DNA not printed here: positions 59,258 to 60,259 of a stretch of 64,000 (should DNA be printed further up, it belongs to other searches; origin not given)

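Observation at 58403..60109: Three translationally coupled genes of unknown function in a low-GC island: candidate uncharacterised defence/toxin cassette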

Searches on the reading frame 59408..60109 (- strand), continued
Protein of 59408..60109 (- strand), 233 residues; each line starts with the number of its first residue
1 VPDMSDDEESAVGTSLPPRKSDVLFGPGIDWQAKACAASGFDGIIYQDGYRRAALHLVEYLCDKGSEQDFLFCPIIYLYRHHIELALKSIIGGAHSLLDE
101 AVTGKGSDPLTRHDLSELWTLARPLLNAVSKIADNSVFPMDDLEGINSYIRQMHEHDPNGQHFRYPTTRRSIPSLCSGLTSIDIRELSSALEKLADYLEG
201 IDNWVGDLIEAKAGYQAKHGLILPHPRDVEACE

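Call 63: get_annotated_region(hit=H15, flank=8000)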
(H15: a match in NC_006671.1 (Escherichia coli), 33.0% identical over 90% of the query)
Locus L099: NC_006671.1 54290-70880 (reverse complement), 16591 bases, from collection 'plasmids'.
description: Escherichia coli plasmid pAPEC-O2-R, complete sequence
organism: Escherichia coli (NCBI taxid 562)
taxonomy: Bacteria; Pseudomonadota; Gammaproteobacteria; Enterobacterales; Enterobacteriaceae; Escherichia; Escherichia coli
host: -; source: -; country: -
typing (MOB-suite, as given by PLSDB): conjugative; replicon IncFIA,IncFII; relaxase MOBF; mating-pair formation MPF_F
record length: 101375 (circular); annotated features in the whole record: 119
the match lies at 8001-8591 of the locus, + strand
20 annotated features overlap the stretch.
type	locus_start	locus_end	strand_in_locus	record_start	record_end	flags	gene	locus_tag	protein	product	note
predicted_resistance_gene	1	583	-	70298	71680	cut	silC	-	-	Cu(+)/Ag(+) efflux RND transporter outer membrane channel SilC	predicted by amrfinderplus; class COPPER/SILVER; identity 97.83%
predicted_resistance_gene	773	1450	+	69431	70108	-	silR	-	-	copper/silver response regulator transcription factor SilR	predicted by amrfinderplus; class COPPER/SILVER; identity 97.79%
predicted_resistance_gene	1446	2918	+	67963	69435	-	silS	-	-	copper/silver sensor histidine kinase SilS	predicted by amrfinderplus; class COPPER/SILVER; identity 98.98%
CDS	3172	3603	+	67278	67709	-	silE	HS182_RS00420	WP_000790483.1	silver-binding protein SilE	-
CDS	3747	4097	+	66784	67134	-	-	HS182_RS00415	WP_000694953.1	DUF305 domain-containing protein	-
CDS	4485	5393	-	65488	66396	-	-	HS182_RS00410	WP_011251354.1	HNH endonuclease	-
CDS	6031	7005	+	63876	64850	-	-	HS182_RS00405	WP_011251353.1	sensor domain-containing diguanylate cyclase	-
CDS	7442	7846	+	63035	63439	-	-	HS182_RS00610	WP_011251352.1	hypothetical protein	-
CDS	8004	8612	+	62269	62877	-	-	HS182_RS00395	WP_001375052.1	hypothetical protein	-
CDS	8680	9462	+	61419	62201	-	-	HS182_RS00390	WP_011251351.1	site-specific integrase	GO:0015074 - DNA integration [Evidence IEA]; GO:0006310 - DNA recombination [Evidence IEA]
CDS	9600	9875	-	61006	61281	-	-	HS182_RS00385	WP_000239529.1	hypothetical protein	-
CDS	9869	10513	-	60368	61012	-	-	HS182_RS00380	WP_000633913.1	division plane positioning ATPase MipZ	-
CDS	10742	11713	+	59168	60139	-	parM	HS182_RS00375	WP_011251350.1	plasmid segregation protein ParM domain-containing protein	-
CDS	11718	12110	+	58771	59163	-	-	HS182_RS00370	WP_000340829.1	plasmid partitioning/stability family protein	-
CDS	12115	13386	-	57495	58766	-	-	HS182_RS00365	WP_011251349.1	Y-family DNA polymerase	-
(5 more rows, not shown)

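Call 65: get_annotated_region(hit=H4, flank=5000)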
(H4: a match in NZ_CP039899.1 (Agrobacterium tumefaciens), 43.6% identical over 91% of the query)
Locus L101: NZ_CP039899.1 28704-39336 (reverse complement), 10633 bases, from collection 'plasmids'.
description: Agrobacterium tumefaciens strain CFBP5877 plasmid pAtCFBP5877a, complete sequence
organism: Agrobacterium tumefaciens (NCBI taxid 358)
taxonomy: Bacteria; Pseudomonadota; Alphaproteobacteria; Hyphomicrobiales; Rhizobiaceae; Agrobacterium; Agrobacterium tumefaciens
host: -; source: -; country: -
typing (MOB-suite, as given by PLSDB): conjugative; relaxase MOBQ; mating-pair formation MPF_T
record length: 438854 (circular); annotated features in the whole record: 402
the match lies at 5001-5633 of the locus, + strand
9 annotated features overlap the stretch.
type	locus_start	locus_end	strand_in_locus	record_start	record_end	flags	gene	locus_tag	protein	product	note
CDS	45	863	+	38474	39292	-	-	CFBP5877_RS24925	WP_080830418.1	nickel-binding protein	-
CDS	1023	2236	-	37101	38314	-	-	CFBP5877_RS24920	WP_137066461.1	IS3 family transposase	-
CDS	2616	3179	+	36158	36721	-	-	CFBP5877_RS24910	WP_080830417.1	J domain-containing protein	GO:0006457 - protein folding [Evidence IEA]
CDS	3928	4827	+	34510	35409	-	-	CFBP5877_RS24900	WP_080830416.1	Abi family protein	-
CDS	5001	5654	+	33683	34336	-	-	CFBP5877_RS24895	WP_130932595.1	hypothetical protein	-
CDS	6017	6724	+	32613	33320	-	-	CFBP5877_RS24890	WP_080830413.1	hypothetical protein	-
CDS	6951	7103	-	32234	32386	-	-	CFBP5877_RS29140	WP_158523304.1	hypothetical protein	-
CDS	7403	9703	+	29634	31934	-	-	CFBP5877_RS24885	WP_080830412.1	AAA family ATPase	-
CDS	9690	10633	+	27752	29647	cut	-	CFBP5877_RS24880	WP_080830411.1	UvrD-helicase domain-containing protein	-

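Call 66: get_annotated_region(hit=H8, flank=5000)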
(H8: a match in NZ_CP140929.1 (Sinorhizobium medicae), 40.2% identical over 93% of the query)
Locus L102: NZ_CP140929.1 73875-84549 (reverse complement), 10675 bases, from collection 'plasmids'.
description: Sinorhizobium medicae strain ml4 plasmid pSymB, complete sequence
organism: Sinorhizobium medicae (NCBI taxid 110321)
taxonomy: Bacteria; Pseudomonadota; Alphaproteobacteria; Hyphomicrobiales; Rhizobiaceae; Sinorhizobium; Sinorhizobium medicae
host: -; source: Medicago lupulina,whole organism; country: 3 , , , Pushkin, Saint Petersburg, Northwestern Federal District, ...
typing (MOB-suite, as given by PLSDB): mobilizable; relaxase MOBP,MOBP
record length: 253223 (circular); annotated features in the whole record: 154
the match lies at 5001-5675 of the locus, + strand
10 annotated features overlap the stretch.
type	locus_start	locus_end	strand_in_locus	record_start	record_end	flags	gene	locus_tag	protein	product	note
CDS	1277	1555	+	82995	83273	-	-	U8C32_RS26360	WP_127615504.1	type II toxin-antitoxin system Phd/YefM family antitoxin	-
CDS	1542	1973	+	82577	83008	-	-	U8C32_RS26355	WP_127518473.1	plasmid maintenance toxin (PemK-like)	-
CDS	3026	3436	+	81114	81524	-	-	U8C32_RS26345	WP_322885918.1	hypothetical protein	-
CDS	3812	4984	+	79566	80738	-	-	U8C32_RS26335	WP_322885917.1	RelA/SpoT domain-containing protein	-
CDS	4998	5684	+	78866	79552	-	-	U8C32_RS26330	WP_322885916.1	hypothetical protein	-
CDS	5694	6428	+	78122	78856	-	-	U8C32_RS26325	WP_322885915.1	hypothetical protein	-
CDS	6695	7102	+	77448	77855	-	-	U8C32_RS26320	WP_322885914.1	hypothetical protein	-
CDS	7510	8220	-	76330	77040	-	istB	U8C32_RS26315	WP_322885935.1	IS21-like element helper ATPase IstB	-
CDS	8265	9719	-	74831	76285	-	istA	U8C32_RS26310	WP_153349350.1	IS21 family transposase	-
CDS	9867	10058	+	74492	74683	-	-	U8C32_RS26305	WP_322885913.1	hypothetical protein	-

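Call 67: get_annotated_region(hit=H12, flank=5000)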
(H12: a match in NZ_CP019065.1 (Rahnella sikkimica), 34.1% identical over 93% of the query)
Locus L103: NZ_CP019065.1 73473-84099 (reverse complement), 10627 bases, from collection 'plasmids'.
description: Rahnella sikkimica strain ERMR1:05 plasmid unnamed3, complete sequence
organism: Rahnella sikkimica (NCBI taxid 1805933)
taxonomy: Bacteria; Pseudomonadota; Gammaproteobacteria; Enterobacterales; Yersiniaceae; Rahnella; Rahnella sikkimica
host: -; source: bacteria,soil; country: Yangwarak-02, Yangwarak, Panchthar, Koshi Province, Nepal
typing (MOB-suite, as given by PLSDB): conjugative; relaxase MOBP; mating-pair formation MPF_I
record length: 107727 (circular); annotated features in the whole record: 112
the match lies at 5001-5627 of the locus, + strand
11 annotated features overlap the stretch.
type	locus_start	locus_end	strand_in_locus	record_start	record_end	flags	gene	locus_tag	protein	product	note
CDS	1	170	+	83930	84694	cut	-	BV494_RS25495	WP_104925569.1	hypothetical protein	-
CDS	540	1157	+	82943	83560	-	-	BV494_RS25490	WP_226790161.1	DUF4145 domain-containing protein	-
CDS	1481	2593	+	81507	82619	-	-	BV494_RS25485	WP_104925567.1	PIN domain-containing protein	-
CDS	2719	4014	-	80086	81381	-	-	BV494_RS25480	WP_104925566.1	hypothetical protein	-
CDS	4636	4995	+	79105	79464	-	-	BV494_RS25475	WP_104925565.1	hypothetical protein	-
CDS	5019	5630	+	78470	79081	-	-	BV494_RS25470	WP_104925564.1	hypothetical protein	-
CDS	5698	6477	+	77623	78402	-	-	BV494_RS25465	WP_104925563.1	tyrosine-type recombinase/integrase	GO:0015074 - DNA integration [Evidence IEA]; GO:0006310 - DNA recombination [Evidence IEA]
CDS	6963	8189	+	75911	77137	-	-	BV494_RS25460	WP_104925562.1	hypothetical protein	-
CDS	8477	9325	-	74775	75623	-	-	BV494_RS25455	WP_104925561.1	hypothetical protein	-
CDS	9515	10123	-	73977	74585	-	-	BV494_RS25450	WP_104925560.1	hypothetical protein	-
CDS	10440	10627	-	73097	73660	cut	-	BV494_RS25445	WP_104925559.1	TetR/AcrR family transcriptional regulator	-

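Call 73: search_protein_families(library=pfam, proteins=[L010:7221-7982:+, L012:971-1732:+, L008:5119-7653:+, L016:3298-5214:+, L018:6546-7937:+, L017:3071-4345:+, L015:6856-7974:+, L019:5808-7499:+, L040:5205-7778:+, L037:6251-7798:+], max_evalue=0.01)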
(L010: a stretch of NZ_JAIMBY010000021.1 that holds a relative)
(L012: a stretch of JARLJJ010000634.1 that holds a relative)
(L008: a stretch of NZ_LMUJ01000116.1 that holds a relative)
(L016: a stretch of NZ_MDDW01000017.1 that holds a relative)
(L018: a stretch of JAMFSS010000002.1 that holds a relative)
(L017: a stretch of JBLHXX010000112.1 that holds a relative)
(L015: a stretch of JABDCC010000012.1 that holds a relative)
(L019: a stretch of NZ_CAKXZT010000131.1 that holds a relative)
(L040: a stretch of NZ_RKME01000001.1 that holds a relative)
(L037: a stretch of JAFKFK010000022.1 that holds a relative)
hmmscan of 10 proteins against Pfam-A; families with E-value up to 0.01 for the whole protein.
L010:7221-7982:+ (254 aa): 0 families

L012:971-1732:+ (254 aa): 1 family
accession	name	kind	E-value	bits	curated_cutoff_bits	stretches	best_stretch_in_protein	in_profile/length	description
PF16704.10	Rab_bind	-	0.0088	16.5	27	0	187-218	16-47/66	Rab binding domain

L008:5119-7653:+ (845 aa): 1 family
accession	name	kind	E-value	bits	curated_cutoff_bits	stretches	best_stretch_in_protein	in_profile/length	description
PF04851.21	ResIII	-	3.3e-06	27.6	22.5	1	124-276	2-145/164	Type III restriction enzyme, res subunit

L016:3298-5214:+ (639 aa): 7 families
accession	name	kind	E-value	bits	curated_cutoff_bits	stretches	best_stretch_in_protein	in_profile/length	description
PF00580.27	UvrD-helicase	-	1.1e-18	68.4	23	2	26-110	12-98/271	UvrD/REP helicase N-terminal domain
PF13245.12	AAA_19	-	5.1e-12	46.6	25.1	1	26-246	10-131/134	AAA domain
PF01443.25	Viral_helicase1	-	5.5e-06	26.8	21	0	31-60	2-22/228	Viral superfamily 1 RNA helicase core domain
PF13604.12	AAA_30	-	1.5e-05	25.2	27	1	23-102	14-81/191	AAA domain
PF25199.1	nSTAND_NTPase5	-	0.0016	18.7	34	0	19-55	33-69/145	Novel STAND NTPase 5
PF13401.12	AAA_22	-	0.0018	19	27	0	26-142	4-82/130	AAA domain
PF13361.12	UvrD_C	-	0.0035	17.3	25.6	0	539-606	296-344/350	UvrD-like helicase C-terminal domain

L018:6546-7937:+ (464 aa): 2 families
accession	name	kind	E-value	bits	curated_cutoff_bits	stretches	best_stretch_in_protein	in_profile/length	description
PF02233.22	PNTB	-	1.4e-197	657.6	31.7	1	6-460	2-455/456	NAD(P) transhydrogenase beta subunit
PF00205.28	TPP_enzyme_M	-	0.0093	16.1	30.4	0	302-334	7-39/137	Thiamine pyrophosphate enzyme, central domain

L017:3071-4345:+ (425 aa): 3 families
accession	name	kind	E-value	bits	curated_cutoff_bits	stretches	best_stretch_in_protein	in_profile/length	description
PF01053.26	Cys_Met_Meta_PP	-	1.5e-121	406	27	1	9-424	1-380/381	Cys/Met metabolism PLP-dependent enzyme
PF01041.23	DegT_DnrJ_EryC1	-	5.2e-07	29.6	19.8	1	62-188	23-149/360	DegT/DnrJ/EryC1/StrS aminotransferase family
PF01212.27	Beta_elim_lyase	-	0.0013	18.5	27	1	62-185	31-169/288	Beta-eliminating lyase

L015:6856-7974:+ (373 aa): 1 family
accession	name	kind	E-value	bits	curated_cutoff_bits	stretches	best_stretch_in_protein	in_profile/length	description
PF14175.11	YaaC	-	4.8e-36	125.2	27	1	45-361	12-306/307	YaaC-like Protein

L019:5808-7499:+ (564 aa): 2 families
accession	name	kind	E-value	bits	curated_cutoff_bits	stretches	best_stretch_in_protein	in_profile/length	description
PF00239.26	Resolvase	-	6.4e-39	133.8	23.3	1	12-164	2-145/145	Resolvase, N terminal domain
PF07508.19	Recombinase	-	4.1e-13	49.9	21.1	1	185-279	2-100/102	Recombinase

L040:5205-7778:+ (858 aa): 1 family
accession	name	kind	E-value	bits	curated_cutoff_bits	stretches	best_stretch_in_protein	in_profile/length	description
PF02384.22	N6_Mtase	-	1.2e-22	81.1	20.4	1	79-294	50-265/311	N-6 DNA Methylase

L037:6251-7798:+ (516 aa): 8 families
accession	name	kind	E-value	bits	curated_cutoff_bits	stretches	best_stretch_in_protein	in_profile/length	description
PF00117.34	GATase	-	8e-46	156.5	22.8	1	6-191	1-189/190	Glutamine amidotransferase class-I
PF00958.27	GMP_synt_C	-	1.3e-43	147.4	27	1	424-515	1-92/92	GMP synthase C terminal domain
PF07722.19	Peptidase_C26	-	5.6e-10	39.8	20.5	1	70-174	100-219/219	Peptidase C26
PF02540.23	NAD_synthase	-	6e-10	39.1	21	1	209-245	9-45/242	NAD synthase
PF03054.22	tRNA_Me_trans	-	2.2e-05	24.7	20.6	1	220-251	2-32/202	tRNA methyl transferase HUP domain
PF00733.27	Asn_synthase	-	0.002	18.3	21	1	212-249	10-48/354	Asparagine synthase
PF06508.19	QueC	-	0.0021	18.1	22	0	220-281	1-60/210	Queuosine biosynthesis protein QueC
PF01171.26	ATP_bind_3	-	0.0031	17.7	27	1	220-282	1-67/182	PP-loop family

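Call 74: search_protein_families(library=pfam, proteins=[L035:6964-7863:+, L025:6747-7721:+, L023:6886-7719:+, L026:6746-7564:+, L028:5796-7634:+, L034:167-691:+, L039:7050-7679:+, L006:766-1212:+, L020:7270-7815:+, L033:6843-7379:+], max_evalue=0.01)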
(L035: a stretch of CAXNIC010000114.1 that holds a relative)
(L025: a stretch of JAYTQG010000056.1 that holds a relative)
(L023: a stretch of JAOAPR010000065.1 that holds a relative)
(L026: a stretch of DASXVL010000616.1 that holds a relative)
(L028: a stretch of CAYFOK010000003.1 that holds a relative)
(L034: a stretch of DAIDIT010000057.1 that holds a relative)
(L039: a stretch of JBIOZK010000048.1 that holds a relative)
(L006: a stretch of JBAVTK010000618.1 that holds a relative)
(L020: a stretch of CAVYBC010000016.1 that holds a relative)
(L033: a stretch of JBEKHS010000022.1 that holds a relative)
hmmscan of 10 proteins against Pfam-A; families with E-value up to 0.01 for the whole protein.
L035:6964-7863:+ (300 aa): 0 families

L025:6747-7721:+ (325 aa): 1 family
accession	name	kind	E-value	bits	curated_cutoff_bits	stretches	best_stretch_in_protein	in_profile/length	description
PF09509.15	Hypoth_Ymh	-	1.8e-35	121.8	25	1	187-309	1-119/119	Protein of unknown function (Hypoth_ymh)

L023:6886-7719:+ (278 aa): 1 family
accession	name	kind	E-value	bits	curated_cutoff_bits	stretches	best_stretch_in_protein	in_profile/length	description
PF07110.17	EthD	-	0.00039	22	22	0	48-78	6-36/96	EthD domain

L026:6746-7564:+ (273 aa): 0 families

L028:5796-7634:+ (613 aa): 3 families
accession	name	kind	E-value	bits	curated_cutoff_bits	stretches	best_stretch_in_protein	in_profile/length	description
PF01977.22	UbiD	-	5.1e-78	261.4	23.3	1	148-338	11-206/206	3-octaprenyl-4-hydroxybenzoate carboxy-lyase Rift-related domain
PF20696.2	UbiD_C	-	6.4e-47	159.2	24.2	2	343-467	1-127/127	3-octaprenyl-4-hydroxybenzoate carboxy-lyase C-terminal domain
PF20695.2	UbiD_N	-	2.5e-22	79.2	24.3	1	35-112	1-76/78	3-octaprenyl-4-hydroxybenzoate carboxy-lyase N-terminal domain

L034:167-691:+ (175 aa): 0 families

L039:7050-7679:+ (210 aa): 1 family
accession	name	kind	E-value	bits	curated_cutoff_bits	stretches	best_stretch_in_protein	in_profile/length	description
PF08843.17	AbiEii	-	2.8e-10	41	22.5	1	35-194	13-199/238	Nucleotidyl transferase AbiEii toxin, Type IV TA system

L006:766-1212:+ (149 aa): 2 families
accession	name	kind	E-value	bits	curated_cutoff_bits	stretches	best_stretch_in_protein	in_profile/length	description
PF01724.21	DUF29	-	1.3e-50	171.7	22.5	1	6-143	1-138/138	Domain of unknown function DUF29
PF20859.2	RHA1_ro05818_N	-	0.0012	19.3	27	1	19-42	22-45/58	Hypothetical protein RHA1_ro05818, N-terminal helical domain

L020:7270-7815:+ (182 aa): 1 family
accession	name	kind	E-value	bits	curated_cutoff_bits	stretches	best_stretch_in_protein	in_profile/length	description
PF04542.20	Sigma70_r2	-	0.0047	17.1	24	1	37-92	5-61/71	Sigma-70 region 2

L033:6843-7379:+ (179 aa): 1 family
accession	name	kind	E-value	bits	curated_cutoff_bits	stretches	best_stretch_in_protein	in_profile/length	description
PF00347.28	Ribosomal_L6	-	3.4e-38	130.7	27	2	88-164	1-79/80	Ribosomal protein L6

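Call 80: search_dna_similar(query=P0001, collection=phages, mode=protein, max_evalue=0.01)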
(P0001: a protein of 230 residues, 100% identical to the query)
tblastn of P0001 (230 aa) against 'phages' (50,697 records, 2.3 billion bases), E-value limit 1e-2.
No match.

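Call 87: search_protein_families(library=pfam, proteins=[L099:8004-8612:+, L099:7442-7846:+, L103:5019-5630:+, L103:4636-4995:+, L102:4998-5684:+, L102:5694-6428:+, L102:3812-4984:+, L101:3928-4827:+, L101:5001-5654:+, L101:6017-6724:+], max_evalue=0.1)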
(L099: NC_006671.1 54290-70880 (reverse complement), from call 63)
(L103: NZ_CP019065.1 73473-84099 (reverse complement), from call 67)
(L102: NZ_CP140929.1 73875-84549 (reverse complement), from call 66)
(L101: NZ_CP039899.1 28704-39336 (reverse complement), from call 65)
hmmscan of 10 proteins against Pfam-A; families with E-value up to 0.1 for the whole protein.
L099:8004-8612:+ (202 aa): 0 families

L099:7442-7846:+ (134 aa): 0 families

L103:5019-5630:+ (203 aa): 0 families

L103:4636-4995:+ (119 aa): 0 families

L102:4998-5684:+ (228 aa): 0 families

L102:5694-6428:+ (244 aa): 1 family
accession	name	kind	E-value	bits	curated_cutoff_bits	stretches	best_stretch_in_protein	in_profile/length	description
PF10545.15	MADF_DNA_bdg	-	0.037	14.8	22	1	138-200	3-68/84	Alcohol dehydrogenase transcription factor Myb/SANT-like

L102:3812-4984:+ (390 aa): 1 family
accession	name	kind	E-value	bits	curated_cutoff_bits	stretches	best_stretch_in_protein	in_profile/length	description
PF04607.23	RelA_SpoT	-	5.1e-17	62.6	27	1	75-179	2-99/113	Region found in RelA / SpoT proteins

L101:3928-4827:+ (299 aa): 1 family
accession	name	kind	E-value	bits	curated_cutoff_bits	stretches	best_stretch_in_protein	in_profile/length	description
PF07751.16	Abi_2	-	5.5e-60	203.3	25.6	1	32-219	1-184/184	Abi-like protein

L101:5001-5654:+ (217 aa): 0 families

L101:6017-6724:+ (235 aa): 0 families

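Call 95: search_protein_families(library=pfam, proteins=[L014:702-1508:-, L015:5011-5706:+], max_evalue=0.01)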
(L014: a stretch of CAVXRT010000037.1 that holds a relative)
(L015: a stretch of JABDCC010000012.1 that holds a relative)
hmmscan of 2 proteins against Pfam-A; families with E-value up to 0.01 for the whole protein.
L014:702-1508:- (269 aa): 0 families

L015:5011-5706:+ (232 aa): 0 families
